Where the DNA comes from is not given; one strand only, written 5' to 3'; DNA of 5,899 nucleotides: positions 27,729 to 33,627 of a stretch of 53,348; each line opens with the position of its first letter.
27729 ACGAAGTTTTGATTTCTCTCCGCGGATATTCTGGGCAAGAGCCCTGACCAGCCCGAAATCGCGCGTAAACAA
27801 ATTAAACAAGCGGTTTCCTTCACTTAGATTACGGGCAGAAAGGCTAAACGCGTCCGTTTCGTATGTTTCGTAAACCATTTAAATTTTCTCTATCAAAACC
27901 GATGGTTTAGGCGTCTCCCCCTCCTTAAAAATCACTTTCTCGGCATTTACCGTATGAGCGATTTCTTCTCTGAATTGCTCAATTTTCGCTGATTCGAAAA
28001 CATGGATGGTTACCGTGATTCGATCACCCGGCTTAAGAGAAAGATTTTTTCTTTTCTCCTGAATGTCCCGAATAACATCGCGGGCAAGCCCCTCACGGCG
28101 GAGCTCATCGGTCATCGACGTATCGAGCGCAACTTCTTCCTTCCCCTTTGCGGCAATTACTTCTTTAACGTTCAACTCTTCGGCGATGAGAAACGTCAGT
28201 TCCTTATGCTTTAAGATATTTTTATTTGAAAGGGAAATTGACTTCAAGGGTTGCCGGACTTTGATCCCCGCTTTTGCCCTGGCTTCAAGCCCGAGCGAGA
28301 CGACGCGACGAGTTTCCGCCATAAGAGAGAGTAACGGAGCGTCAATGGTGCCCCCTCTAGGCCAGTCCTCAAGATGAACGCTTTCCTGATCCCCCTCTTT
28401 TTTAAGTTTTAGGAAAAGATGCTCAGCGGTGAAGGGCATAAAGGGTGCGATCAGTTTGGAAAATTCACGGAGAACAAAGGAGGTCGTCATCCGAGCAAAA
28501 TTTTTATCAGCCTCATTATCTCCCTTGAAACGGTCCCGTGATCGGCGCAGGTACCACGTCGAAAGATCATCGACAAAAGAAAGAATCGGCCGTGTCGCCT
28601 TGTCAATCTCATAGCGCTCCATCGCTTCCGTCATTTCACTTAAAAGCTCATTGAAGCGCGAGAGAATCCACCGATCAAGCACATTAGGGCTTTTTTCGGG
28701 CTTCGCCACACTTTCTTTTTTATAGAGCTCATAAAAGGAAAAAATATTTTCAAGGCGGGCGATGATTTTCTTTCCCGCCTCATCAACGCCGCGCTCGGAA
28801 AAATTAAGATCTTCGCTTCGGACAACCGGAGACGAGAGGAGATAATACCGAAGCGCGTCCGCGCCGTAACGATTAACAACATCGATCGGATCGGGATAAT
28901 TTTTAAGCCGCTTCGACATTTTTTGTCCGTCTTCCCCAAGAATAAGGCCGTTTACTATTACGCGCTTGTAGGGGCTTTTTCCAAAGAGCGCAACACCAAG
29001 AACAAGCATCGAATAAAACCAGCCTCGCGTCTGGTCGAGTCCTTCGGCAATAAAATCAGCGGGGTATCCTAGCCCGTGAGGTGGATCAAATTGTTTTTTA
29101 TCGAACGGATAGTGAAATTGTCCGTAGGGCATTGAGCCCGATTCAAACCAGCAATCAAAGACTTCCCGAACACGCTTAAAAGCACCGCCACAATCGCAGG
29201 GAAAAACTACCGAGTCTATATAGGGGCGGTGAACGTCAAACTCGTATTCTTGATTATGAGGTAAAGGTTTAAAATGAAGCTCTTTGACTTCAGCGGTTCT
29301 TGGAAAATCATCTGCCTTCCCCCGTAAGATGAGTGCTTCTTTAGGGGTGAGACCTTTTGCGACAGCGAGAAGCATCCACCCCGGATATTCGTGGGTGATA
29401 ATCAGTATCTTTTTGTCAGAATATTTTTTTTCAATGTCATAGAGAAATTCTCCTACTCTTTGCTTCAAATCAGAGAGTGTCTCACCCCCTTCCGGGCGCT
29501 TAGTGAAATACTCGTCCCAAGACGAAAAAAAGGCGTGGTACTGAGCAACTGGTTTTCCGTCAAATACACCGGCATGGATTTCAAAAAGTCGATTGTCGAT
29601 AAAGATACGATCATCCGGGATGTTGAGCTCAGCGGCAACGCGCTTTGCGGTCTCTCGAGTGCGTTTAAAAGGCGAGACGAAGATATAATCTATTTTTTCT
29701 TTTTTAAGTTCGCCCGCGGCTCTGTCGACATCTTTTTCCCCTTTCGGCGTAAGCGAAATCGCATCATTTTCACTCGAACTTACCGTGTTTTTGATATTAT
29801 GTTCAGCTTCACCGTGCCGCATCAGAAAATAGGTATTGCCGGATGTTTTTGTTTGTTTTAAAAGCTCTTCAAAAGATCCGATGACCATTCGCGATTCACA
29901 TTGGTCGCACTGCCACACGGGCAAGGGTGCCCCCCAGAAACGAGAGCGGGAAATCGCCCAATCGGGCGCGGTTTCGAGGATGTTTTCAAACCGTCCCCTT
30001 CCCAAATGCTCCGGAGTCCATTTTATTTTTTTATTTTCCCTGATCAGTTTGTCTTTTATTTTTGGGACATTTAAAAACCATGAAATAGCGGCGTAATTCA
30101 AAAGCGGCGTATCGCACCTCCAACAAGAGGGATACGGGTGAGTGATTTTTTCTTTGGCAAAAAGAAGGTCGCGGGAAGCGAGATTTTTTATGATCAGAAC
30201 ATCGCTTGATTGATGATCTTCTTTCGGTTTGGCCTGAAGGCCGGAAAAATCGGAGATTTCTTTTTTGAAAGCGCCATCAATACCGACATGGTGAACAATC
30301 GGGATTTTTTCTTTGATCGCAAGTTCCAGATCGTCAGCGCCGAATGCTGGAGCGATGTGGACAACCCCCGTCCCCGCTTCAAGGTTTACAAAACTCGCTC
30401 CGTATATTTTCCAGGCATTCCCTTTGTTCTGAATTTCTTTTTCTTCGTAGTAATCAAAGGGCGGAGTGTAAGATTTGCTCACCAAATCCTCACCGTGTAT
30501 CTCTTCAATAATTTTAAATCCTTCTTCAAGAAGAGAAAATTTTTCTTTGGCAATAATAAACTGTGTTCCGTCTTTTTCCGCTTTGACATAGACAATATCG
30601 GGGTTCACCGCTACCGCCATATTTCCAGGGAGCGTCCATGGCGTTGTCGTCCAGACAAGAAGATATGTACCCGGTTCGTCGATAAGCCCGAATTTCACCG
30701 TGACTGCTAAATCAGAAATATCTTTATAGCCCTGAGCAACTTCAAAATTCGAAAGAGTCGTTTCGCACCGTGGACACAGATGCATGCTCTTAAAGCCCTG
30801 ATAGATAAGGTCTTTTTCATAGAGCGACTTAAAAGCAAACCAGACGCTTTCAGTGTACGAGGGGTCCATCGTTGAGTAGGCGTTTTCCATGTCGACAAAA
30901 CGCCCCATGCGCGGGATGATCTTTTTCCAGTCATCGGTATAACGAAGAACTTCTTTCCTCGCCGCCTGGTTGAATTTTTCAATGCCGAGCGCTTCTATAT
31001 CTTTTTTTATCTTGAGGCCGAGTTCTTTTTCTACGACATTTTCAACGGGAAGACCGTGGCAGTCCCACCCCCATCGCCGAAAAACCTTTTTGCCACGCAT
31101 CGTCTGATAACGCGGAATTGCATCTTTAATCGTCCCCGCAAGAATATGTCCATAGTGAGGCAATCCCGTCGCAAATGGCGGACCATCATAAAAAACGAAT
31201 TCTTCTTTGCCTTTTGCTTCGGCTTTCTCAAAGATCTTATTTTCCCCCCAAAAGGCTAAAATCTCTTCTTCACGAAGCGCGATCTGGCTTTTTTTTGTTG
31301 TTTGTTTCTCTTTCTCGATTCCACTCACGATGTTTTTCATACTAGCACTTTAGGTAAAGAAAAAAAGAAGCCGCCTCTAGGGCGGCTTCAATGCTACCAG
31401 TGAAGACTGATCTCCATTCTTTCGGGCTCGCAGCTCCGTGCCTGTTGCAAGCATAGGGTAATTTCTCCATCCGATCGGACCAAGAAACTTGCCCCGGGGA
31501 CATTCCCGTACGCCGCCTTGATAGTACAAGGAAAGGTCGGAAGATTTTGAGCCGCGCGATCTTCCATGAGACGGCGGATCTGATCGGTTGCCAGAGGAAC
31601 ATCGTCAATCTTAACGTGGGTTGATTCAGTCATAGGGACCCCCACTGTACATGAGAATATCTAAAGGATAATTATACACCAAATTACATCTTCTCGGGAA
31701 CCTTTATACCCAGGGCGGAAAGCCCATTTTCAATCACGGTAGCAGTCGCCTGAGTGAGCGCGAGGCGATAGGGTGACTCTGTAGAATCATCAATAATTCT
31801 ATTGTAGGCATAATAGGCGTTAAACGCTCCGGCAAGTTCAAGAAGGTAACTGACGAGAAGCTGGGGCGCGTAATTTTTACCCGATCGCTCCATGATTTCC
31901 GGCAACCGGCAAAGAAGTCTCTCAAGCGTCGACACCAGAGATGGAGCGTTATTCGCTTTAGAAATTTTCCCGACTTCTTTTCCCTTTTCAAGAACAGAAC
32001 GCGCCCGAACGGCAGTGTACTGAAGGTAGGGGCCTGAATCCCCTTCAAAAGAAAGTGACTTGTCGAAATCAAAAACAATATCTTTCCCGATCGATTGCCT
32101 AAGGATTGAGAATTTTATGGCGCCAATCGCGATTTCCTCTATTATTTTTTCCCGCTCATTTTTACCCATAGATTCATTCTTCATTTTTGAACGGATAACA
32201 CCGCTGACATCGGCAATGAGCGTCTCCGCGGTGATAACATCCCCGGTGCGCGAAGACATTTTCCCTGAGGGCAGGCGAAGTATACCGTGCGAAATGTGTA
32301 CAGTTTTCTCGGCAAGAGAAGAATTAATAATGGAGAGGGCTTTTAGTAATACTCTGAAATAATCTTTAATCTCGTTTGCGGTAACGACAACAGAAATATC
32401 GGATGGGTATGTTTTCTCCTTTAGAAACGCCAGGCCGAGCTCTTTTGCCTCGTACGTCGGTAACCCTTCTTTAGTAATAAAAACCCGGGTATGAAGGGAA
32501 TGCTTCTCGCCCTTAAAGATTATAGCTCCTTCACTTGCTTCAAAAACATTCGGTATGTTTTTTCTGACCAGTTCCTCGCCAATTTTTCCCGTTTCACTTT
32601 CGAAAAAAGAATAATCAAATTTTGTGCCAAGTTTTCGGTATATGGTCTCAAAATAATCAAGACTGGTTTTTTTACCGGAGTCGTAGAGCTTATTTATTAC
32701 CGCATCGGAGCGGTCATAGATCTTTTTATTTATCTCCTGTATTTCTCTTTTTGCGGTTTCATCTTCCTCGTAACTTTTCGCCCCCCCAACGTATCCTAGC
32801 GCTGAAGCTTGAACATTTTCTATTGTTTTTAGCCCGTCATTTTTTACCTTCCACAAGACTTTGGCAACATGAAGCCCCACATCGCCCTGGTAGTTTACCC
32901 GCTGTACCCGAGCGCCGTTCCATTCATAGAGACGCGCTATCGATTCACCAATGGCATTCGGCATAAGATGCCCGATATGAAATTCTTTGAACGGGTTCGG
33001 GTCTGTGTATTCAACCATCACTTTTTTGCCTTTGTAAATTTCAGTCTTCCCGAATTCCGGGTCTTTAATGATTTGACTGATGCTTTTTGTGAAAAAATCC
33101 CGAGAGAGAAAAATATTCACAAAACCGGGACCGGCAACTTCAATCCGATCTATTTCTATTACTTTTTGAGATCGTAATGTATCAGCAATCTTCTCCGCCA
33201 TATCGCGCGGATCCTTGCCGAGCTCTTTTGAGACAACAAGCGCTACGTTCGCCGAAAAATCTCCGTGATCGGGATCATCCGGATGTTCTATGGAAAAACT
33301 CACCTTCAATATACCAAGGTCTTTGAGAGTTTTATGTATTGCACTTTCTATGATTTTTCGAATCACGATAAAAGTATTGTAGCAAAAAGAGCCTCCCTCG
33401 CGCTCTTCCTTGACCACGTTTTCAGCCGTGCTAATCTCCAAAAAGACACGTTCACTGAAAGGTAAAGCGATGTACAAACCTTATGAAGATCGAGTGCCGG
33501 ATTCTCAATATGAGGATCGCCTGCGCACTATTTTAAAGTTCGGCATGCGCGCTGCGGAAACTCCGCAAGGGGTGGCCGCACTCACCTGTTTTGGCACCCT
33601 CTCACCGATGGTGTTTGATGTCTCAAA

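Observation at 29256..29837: Complete histidine-phosphatase (PGAM-like) domain nested inside isoleucyl-tRNA synthetase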

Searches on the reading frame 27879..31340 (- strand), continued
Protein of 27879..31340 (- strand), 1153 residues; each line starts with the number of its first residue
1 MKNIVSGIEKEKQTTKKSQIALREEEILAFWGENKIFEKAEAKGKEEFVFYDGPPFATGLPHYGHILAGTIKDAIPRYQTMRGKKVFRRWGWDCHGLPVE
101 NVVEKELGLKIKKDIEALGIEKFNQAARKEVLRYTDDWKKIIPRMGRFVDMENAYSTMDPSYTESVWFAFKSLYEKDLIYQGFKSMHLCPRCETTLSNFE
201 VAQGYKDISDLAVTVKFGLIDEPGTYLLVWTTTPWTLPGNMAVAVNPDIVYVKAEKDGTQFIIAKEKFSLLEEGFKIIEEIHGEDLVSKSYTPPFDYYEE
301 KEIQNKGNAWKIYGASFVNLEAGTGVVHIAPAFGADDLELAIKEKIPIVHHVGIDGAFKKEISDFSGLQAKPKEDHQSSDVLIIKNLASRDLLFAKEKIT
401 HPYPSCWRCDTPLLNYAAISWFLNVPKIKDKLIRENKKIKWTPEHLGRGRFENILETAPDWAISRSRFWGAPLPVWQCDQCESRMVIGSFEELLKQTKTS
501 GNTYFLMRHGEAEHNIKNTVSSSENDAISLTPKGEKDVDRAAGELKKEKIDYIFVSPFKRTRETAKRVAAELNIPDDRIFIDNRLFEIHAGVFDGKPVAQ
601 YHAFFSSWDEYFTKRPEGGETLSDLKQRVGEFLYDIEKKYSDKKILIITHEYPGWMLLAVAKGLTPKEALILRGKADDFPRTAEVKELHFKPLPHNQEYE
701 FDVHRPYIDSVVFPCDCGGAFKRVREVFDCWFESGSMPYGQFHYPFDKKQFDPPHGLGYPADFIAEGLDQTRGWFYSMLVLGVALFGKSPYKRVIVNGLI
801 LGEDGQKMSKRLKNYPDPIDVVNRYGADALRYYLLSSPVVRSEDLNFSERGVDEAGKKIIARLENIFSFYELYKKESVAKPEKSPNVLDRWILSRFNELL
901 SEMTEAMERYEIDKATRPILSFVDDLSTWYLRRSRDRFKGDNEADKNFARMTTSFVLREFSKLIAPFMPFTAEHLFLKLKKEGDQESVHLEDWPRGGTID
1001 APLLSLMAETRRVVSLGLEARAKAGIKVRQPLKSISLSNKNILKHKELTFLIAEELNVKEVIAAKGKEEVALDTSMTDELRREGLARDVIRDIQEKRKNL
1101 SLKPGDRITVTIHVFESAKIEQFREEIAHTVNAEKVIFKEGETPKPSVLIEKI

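Call 38: predict_structure(alignment_id=A1)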
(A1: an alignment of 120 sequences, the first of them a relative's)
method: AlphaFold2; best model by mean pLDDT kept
length: 1153 residues; sequences in the alignment: 120
mean_pLDDT: 92.8   pTM: 0.86
mean pLDDT of the five models: 92.8, 92.3, 91.8, 91.1, 90.7
residues with pLDDT >= 90: 954; 70-90: 179; 50-70: 8; < 50: 12
segments of 3 or more residues with pLDDT < 50: 1-12
pLDDT, mean of each block of 10 residues (from residue 1): 40 73 97 96 94 87 94 97 95 84 87 88 91 92 95 91 97 98 91 79 88 97 96 96 97 96 94 93 97 96 95 96 93 94 95 95 95 94 97 96 88 92 97 98 95 92 90 96 95 88 96 94 89 97 95 97 97 97 96 95 94 96 97 96 97 97 93 89 96 92 93 94 94 94 96 95 95 93 98 97 88 88 97 97 95 97 96 77 88 97 97 97 96 90 91 96 98 97 96 94 95 94 92 93 93 93 88 91 90 90 86 82 90 91 86 90
secondary structure, 60 per line:
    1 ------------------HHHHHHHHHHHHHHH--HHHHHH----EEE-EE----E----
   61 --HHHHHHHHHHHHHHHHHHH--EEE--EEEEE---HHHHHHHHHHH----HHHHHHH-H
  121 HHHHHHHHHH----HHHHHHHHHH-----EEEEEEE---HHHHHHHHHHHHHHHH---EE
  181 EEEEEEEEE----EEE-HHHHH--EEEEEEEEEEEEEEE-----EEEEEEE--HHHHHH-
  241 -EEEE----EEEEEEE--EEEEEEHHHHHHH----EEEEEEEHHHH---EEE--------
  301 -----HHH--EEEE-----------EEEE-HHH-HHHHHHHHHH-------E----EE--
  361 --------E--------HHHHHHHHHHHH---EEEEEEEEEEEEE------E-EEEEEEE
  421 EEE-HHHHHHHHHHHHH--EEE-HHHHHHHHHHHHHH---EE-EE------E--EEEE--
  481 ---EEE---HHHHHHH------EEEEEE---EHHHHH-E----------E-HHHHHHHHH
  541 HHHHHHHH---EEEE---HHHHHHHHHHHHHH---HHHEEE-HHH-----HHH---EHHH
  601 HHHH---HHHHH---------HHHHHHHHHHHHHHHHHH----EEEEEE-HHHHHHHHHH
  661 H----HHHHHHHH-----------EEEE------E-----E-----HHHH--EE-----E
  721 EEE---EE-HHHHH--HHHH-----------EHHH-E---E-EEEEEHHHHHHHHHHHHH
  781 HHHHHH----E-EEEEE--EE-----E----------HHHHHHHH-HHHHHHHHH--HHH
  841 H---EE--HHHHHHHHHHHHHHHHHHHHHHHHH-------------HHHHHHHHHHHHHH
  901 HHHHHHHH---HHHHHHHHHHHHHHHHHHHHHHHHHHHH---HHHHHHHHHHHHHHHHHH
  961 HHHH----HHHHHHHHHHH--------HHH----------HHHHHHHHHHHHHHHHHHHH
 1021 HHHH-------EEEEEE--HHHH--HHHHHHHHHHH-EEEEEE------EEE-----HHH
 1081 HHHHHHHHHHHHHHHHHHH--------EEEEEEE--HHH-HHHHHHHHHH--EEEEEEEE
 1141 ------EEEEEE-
elements in order (helices of 4 or more, strands of 3 or more residues): H19-33 H36-41 E46-48 H63-81 E84-86 E89-93 H97-107 H112-118 H120-130 H135-144 E150-156 H160-175 E179-189 E194-196 H198-202 E205-219 E225-231 H234-239 E242-245 E250-256 E259-264 H265-271 E276-282 H283-286 E290-292 E311-314 E326-329 H335-344 H378-389 E393-405 E414-423 H425-437 E440-442 H444-457 E475-478 E484-486 H490-496 E503-508 H513-517 H532-548 E552-555 H559-572 E579-581 H598-604 H608-612 H622-639 E644-649 H651-661 H666-673 E685-688 H707-710 E720-723 H730-734 H737-740 E763-767 H768-786 E793-797 H818-825 H827-835 H838-841 H849-873 H887-908 H912-939 H943-964 H969-979 H1001-1024 E1032-1037 H1040-1043 H1046-1056 E1058-1063 E1070-1072 H1078-1099 E1108-1114 H1121-1130 E1133-1140 E1147-1152

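Call 50: search_protein_families(library=pfam, proteins=[P0019], max_evalue=0.0001)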
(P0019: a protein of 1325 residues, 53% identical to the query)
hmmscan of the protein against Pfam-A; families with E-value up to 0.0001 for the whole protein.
P0019 (1325 aa): 8 families
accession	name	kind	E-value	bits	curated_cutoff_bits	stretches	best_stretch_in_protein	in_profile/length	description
PF00133.28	tRNA-synt_1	-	2.4e-131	438.8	22.7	2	24-663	2-273/414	tRNA synthetases class I (I, L, M and V)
PF08264.19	Anticodon_1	-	2.9e-32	112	25.1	1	1050-1193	1-144/148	Anticodon-binding domain of tRNA ligase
PF00300.27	His_Phos_1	-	3.3e-32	112.2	21.7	1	664-827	2-164/194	Histidine phosphatase superfamily (branch 1)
PF19302.4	DUF5915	-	1.9e-17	63.9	27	1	1232-1323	102-193/195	Domain of unknown function (DUF5915)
PF09334.17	tRNA-synt_1g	-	4.9e-15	55.6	20.1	1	54-116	8-69/391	tRNA synthetases class I (M)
PF13302.13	Acetyltransf_3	-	1.9e-14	55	25.4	1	285-415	1-137/138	Acetyltransferase (GNAT) domain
PF00583.31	Acetyltransf_1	-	1.1e-08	35.8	20.7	1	322-414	23-115/116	Acetyltransferase (GNAT) family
PF01406.26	tRNA-synt_1e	-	9.3e-07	28.9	27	1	941-1014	229-299/301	tRNA synthetases class I (C) catalytic domain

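Call 82: fold_search(model_id=the predicted structure, library=pdb)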
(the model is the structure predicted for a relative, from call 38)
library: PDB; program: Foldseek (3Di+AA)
matches with E <= 10: 900; with E <= 0.001: 517
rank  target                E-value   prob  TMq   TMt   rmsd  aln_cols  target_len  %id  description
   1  8c8v                  1.4e-85  1.00  0.69  0.77   5.6      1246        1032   30  Priestia megaterium mupirocin-resistant isoleucyl-tRNA synthetase 2 with a fully-resolved C-terminal tRNA-binding domain (released 2023-08-16)
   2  8c9d                  3.2e-85  1.00  0.69  0.77   5.6      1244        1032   30  Priestia megaterium W130Q mutant of type 2 isoleucyl-tRNA synthetase complexed with an isoleucyl-adenylate analogue (released 2023-08-16)
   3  8c8w                  8.6e-85  1.00  0.69  0.77   6.3      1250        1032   30  Priestia megaterium mupirocin hyper-resistant HIGH motif mutant of type 2 isoleucyl-tRNA synthetase complexed with an is (released 2023-08-16)
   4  8c8u                  1.3e-82  1.00  0.74  0.83   3.9      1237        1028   31  Priestia megaterium mupirocin-resistant isoleucyl-tRNA synthetase 2 complexed with mupirocin (released 2023-08-23)
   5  8wnd_A                1.6e-80  1.00  0.71  0.77   4.9      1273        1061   30  Crystal structure of Saccharomyces cerevisiae isoleucyl-tRNA synthetase in complex with tRNA(Ile) and isoleucine (released 2024-10-09)
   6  7d5c                  1.0e-78  1.00  0.67  0.83   4.1      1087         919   33  IleRS in complex with a tRNA site inhibitor (released 2021-02-24)
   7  8z1p_A                1.0e-78  1.00  0.65  0.70   7.0      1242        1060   31  Crystal structure of Saccharomyces cerevisiae isoleucyl-tRNA synthetase in complex with a mimic tRNA(Met) and isoleuci (released 2024-12-18)
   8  9wqt                  1.1e-78  1.00  0.68  0.84   4.3      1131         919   32  Crystal structure of Saccharomyces cerevisiae isoleucyl-tRNA synthetase in complex with reveromycin A and isoleucine (released 2026-04-08)
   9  9wqs                  1.1e-76  1.00  0.67  0.83   4.6      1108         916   32  Crystal structure of Saccharomyces cerevisiae isoleucyl-tRNA synthetase in complex with reveromycin A and isoleucine (released 2026-04-08)
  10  8wnd_B                3.4e-75  1.00  0.69  0.84   5.2      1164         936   32  Crystal structure of Saccharomyces cerevisiae isoleucyl-tRNA synthetase in complex with tRNA(Ile) and isoleucine (released 2024-10-09)
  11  1ile                  3.4e-70  1.00  0.62  0.85   4.5      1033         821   35  ISOLEUCYL-TRNA SYNTHETASE (released 1999-04-13)
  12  6ldk                  3.8e-69  1.00  0.56  0.77   6.2      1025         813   32  Isoleucyl-tRNA synthetase from Candida albicans complexed with a isoleucyl-adenylate (released 2020-11-04)
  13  8c9e                  4.2e-56  1.00  0.56  0.69  11.2      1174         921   20  Priestia megaterium mupirocin-sensitive isoleucyl-tRNA synthetase 1 complexed with an isoleucyl-adenylate analogue (released 2023-08-16)
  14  8c9f                  6.5e-55  1.00  0.57  0.70  10.4      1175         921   20  Priestia megaterium inactive HIGH motif mutant of type1 isoleucyl-tRNA synthetase complexed with an isoleucyl-adenylate  (released 2023-08-16)
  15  1qu2_A                4.0e-50  1.00  0.56  0.69  12.5      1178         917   20  INSIGHTS INTO EDITING FROM AN ILE-TRNA SYNTHETASE STRUCTURE WITH TRNA(ILE) AND MUPIROCIN (released 1999-08-31)
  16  1qu3_A                6.5e-49  1.00  0.60  0.76   7.7      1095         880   22  INSIGHTS INTO EDITING FROM AN ILE-TRNA SYNTHETASE STRUCTURE WITH TRNA(ILE) AND MUPIROCIN (released 1999-08-31)
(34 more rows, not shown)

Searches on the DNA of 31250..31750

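Call 86: search_rna_families(source=window, start=31250, end=31750, threshold=evalue, max_evalue=1)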
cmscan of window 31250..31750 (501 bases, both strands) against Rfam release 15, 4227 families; matches with E-value up to 1: 3.
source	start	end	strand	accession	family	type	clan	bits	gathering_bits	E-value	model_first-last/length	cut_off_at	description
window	31367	31399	-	RF00624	P9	Gene;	-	25.3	43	0.0026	41-73/74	no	Pseudomonas sRNA P9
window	31361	31422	-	RF01859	Phe_leader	Cis-reg; leader;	-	22.9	55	0.17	1-125/125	no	Phenylalanine leader peptide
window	31274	31395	+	RF01859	Phe_leader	Cis-reg; leader;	-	22.9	55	0.17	1-125/125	no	Phenylalanine leader peptide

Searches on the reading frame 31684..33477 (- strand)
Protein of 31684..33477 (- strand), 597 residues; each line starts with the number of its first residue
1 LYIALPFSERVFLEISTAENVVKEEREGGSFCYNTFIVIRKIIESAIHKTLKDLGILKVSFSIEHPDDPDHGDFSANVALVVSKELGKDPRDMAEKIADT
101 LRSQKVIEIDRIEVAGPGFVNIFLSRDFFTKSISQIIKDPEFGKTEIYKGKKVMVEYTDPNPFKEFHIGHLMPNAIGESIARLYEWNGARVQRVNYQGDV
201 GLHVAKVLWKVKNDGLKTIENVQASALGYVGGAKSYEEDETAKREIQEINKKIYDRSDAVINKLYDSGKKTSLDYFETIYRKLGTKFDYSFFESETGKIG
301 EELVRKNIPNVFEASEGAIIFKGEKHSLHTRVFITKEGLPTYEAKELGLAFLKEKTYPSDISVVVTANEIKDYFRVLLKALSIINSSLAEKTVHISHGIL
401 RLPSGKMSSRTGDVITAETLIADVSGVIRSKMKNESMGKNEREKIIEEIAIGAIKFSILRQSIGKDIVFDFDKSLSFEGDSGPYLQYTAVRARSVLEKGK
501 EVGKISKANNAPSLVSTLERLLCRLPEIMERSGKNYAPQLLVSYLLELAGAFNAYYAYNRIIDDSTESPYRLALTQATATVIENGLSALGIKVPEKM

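Call 57: search_protein_families(library=pfam, proteins=[window:31684-33477:-], max_evalue=0.001)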
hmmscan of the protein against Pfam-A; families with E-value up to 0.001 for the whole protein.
window:31684-33477:- (597 aa): 3 families
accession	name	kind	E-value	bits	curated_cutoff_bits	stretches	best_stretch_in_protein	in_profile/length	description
PF00750.26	tRNA-synt_1d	-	1.6e-29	103.4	23.3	1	138-471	7-349/349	tRNA synthetases class I (R), catalytic domain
PF05746.21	DALR_1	-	3.1e-23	82.5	22.3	1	485-597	1-117/117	DALR anticodon binding domain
PF03485.21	Arg_tRNA_synt_N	-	9e-22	77.9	21.5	1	39-124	3-85/85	Arginyl tRNA synthetase N terminal domain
